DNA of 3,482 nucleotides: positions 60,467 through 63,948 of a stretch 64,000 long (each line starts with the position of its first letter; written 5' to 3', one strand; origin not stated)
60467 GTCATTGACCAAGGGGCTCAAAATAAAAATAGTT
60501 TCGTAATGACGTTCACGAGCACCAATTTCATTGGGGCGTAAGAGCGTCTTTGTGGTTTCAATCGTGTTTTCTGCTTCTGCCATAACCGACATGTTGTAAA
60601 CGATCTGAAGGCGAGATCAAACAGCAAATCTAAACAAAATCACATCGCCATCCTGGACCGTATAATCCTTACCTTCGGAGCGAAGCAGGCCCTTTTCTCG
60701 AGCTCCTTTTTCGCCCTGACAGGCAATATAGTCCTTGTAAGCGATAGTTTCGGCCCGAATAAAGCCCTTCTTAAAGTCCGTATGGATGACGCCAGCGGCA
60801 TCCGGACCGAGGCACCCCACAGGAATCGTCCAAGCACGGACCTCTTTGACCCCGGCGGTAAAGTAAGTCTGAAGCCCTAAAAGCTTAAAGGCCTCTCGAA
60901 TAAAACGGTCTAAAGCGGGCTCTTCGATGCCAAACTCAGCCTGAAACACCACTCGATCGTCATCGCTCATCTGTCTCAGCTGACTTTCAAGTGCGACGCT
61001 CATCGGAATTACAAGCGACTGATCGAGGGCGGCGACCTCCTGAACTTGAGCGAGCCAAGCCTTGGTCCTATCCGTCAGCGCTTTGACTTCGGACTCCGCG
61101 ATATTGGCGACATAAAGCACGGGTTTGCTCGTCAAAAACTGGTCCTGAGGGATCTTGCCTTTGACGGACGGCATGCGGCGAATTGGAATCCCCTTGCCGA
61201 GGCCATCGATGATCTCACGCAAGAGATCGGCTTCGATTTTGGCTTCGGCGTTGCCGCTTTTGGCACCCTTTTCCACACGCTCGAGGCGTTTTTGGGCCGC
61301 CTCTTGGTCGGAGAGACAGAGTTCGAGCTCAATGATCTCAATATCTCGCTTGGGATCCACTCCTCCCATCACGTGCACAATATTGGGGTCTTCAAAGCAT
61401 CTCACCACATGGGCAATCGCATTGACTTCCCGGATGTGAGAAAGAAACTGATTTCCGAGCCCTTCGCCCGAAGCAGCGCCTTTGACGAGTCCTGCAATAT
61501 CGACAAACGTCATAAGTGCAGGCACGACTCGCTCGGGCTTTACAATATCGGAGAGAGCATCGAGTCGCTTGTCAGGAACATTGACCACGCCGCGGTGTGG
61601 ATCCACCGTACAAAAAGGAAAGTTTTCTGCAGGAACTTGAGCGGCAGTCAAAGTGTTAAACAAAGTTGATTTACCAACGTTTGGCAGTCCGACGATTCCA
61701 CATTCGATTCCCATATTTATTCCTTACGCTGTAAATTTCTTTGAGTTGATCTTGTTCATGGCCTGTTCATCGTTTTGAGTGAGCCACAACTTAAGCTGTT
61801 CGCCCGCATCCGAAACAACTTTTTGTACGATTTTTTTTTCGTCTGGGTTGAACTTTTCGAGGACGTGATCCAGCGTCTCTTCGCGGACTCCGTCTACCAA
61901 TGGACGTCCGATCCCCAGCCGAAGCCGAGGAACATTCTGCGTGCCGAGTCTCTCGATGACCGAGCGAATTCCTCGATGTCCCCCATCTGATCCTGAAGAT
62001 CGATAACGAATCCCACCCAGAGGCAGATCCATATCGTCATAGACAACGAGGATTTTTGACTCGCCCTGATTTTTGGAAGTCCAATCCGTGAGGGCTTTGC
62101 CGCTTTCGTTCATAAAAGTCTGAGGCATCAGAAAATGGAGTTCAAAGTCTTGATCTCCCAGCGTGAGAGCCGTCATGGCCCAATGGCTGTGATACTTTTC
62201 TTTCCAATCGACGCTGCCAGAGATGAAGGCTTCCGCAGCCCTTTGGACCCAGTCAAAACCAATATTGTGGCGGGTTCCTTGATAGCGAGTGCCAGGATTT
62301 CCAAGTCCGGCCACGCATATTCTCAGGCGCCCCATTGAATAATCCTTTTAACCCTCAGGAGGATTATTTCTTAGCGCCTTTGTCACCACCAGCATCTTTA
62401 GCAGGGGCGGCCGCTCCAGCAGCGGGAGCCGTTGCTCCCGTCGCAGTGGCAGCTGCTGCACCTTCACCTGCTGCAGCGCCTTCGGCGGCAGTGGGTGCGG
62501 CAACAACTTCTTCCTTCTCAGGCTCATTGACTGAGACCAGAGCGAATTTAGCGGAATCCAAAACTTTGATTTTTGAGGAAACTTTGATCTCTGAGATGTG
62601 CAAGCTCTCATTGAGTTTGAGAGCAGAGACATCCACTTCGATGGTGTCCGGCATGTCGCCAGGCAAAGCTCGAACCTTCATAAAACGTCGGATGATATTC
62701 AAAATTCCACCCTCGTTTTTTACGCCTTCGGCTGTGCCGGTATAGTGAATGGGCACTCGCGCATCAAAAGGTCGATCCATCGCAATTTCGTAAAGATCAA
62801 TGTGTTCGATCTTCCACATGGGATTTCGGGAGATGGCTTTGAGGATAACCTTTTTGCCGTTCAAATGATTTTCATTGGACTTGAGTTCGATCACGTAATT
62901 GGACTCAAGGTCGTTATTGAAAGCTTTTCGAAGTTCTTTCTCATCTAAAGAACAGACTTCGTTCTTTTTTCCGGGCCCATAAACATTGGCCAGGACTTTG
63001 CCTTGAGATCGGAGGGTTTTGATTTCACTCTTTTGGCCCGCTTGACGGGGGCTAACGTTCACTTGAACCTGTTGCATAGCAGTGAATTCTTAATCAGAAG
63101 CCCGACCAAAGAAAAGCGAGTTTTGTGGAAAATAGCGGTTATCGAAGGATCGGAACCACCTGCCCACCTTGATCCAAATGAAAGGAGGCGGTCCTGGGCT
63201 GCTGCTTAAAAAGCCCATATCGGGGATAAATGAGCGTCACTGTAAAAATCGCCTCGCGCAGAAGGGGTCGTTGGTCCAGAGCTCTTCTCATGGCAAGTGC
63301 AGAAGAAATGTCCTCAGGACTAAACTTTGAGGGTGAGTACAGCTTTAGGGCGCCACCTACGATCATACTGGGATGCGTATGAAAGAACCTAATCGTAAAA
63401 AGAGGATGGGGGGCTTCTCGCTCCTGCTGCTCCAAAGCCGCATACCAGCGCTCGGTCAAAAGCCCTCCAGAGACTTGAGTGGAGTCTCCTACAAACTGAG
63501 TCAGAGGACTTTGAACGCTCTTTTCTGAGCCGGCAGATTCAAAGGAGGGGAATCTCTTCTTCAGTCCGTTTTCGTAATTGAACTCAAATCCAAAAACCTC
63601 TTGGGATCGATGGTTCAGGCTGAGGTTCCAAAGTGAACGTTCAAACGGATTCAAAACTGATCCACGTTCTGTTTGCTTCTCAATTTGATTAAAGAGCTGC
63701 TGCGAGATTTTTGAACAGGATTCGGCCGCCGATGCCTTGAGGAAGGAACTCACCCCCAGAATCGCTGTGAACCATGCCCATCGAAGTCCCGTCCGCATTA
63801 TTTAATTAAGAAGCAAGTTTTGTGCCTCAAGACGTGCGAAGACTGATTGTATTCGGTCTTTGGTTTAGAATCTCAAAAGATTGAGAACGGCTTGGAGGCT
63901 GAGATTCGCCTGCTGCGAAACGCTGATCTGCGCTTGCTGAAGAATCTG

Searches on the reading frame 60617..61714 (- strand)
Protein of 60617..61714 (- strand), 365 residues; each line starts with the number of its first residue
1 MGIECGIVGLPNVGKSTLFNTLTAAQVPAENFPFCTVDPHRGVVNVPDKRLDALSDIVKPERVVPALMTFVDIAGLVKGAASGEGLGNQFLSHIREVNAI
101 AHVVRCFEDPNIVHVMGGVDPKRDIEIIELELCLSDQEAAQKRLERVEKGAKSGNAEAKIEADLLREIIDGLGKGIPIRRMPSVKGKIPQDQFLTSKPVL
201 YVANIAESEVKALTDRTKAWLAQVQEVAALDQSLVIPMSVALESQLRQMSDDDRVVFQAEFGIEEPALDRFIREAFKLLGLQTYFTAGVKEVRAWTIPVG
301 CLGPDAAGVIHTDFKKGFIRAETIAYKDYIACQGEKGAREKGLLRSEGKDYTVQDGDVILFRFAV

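Call 84: find_encoding_contigs(protein=window:60617-61714:-, flank=10000, max_places=2)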
Protein window:60617-61714:- (365 aa): no gene with exactly this product is on record in the collection.

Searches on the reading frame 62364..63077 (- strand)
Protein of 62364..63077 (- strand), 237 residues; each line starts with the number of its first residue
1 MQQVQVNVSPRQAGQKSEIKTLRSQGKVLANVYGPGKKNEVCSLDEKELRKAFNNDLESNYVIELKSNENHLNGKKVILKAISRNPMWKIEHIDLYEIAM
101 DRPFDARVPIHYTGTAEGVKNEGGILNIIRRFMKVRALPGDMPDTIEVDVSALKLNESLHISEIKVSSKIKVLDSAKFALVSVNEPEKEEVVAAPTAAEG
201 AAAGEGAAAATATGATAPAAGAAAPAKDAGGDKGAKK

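Call 83: find_encoding_contigs(protein=window:62364-63077:-, flank=10000, max_places=2)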
Protein window:62364-63077:- (237 aa): no gene with exactly this product is on record in the collection.

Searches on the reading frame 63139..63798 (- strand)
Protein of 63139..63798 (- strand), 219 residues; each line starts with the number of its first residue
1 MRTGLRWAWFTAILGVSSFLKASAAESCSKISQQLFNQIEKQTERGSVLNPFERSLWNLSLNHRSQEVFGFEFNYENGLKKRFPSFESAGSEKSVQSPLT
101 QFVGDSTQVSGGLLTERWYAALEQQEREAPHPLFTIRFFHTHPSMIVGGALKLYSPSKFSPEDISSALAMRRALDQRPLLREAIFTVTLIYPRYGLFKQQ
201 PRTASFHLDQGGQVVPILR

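Call 82: find_encoding_contigs(protein=window:63139-63798:-, flank=10000, max_places=2)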
Protein window:63139-63798:- (219 aa): no gene with exactly this product is on record in the collection.
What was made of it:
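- Tried and rejected: Three proteins at the right end of the window are not on record, so the locus could not be extended to the right (calls 82-84).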
